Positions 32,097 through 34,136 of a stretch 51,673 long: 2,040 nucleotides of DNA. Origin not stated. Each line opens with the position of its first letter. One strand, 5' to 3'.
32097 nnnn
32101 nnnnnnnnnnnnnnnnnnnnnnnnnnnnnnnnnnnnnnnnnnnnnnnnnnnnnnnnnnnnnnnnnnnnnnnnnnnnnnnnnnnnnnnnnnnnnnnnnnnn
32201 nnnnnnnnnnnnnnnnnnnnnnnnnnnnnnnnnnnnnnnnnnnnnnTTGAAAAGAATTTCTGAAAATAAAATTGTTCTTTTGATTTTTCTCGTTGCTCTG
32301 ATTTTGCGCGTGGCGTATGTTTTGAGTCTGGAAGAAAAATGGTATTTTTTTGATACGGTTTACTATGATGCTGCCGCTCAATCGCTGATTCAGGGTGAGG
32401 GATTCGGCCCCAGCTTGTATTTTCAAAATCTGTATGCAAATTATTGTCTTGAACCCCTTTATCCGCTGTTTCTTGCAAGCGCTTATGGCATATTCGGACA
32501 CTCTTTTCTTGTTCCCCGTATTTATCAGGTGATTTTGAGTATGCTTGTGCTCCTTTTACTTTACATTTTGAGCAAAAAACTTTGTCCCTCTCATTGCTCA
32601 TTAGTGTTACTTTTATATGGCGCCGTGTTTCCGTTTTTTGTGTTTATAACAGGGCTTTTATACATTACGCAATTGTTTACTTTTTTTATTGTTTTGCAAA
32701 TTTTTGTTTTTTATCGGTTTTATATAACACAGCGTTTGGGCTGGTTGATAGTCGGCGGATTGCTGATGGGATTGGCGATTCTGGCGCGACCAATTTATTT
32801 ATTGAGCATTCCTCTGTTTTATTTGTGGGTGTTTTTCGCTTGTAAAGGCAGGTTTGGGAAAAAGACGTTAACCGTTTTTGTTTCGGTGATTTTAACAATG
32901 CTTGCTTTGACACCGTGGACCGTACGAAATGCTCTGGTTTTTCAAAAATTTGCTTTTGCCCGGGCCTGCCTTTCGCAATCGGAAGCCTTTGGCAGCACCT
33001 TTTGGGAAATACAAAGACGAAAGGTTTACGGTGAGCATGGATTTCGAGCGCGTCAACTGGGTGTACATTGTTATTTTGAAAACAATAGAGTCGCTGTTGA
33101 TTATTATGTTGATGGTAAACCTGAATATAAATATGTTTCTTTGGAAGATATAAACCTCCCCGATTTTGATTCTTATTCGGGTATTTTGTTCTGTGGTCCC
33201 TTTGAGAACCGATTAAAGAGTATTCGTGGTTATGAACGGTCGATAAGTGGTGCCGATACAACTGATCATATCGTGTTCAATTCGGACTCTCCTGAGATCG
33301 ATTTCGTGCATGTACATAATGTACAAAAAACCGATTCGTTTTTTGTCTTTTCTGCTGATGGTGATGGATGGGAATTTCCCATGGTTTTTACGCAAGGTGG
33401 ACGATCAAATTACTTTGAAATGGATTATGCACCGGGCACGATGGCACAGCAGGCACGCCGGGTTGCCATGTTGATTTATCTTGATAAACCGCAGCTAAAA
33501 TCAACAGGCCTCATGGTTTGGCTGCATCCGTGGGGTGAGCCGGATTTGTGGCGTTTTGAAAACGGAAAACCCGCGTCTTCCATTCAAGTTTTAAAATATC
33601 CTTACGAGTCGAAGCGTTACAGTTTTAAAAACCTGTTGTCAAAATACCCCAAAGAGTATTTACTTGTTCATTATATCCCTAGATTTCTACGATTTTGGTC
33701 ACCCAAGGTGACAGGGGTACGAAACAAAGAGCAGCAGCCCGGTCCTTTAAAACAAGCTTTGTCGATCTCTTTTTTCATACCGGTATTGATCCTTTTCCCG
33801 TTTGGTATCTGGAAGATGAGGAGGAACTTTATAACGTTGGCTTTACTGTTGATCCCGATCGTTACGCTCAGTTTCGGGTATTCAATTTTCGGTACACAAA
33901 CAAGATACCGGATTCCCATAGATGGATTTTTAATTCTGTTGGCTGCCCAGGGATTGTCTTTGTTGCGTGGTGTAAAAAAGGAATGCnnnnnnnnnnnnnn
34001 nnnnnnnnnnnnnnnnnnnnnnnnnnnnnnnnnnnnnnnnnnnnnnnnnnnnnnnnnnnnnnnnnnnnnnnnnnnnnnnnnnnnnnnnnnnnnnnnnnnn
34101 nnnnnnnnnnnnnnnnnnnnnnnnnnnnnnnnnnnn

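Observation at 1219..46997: Wzx/Wzy-type locus fused to a multi-branch polyprenyl-phosphate-sugar / GT-C glycosylation system (~20 glycosyltransferases)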

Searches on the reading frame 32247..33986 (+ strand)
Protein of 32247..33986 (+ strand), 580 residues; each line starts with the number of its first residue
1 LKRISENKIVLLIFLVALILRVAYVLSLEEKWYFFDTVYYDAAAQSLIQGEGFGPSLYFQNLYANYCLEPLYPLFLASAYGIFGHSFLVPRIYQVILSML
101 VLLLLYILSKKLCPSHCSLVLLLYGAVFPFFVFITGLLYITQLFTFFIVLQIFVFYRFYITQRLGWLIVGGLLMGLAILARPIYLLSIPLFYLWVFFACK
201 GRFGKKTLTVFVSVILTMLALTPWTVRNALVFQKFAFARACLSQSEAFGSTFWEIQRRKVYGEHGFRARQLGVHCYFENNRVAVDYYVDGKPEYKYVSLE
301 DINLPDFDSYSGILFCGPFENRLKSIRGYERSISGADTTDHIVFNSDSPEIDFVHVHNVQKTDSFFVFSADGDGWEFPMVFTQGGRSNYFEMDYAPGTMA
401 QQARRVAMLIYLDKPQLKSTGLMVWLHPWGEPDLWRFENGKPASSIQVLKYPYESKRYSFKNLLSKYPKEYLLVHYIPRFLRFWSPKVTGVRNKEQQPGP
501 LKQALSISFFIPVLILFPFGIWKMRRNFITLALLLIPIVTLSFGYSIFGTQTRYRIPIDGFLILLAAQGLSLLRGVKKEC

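Call 5: search_protein_families(library=pfam, proteins=[window:32247-33986:+], max_evalue=0.001)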
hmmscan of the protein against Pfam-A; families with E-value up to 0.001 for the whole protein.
window:32247-33986:+ (580 aa): 1 family
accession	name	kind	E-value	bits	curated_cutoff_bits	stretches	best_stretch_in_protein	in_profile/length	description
PF13231.12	PMT_2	-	9e-10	39.4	26.1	1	70-223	4-156/160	Dolichyl-phosphate-mannose-protein mannosyltransferase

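Call 10: search_protein_families(library=ncbifam, proteins=[window:32247-33986:+], max_evalue=0.001)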
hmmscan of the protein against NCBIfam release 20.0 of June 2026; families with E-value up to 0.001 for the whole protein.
window:32247-33986:+ (580 aa): 0 families

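Call 23: search_solved_structures(query=window:32247-33986:+, max_evalue=1)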
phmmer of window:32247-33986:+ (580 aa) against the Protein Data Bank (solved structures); distinct sequences matched with E-value up to 1: 2.
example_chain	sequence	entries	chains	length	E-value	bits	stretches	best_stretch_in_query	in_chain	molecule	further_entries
9m8m_A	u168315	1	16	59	0.36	12.6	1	140-170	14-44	Light-harvesting complex 1 alpha chain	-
2zqb_A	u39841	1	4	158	0.41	12.3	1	395-450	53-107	Ribonuclease HI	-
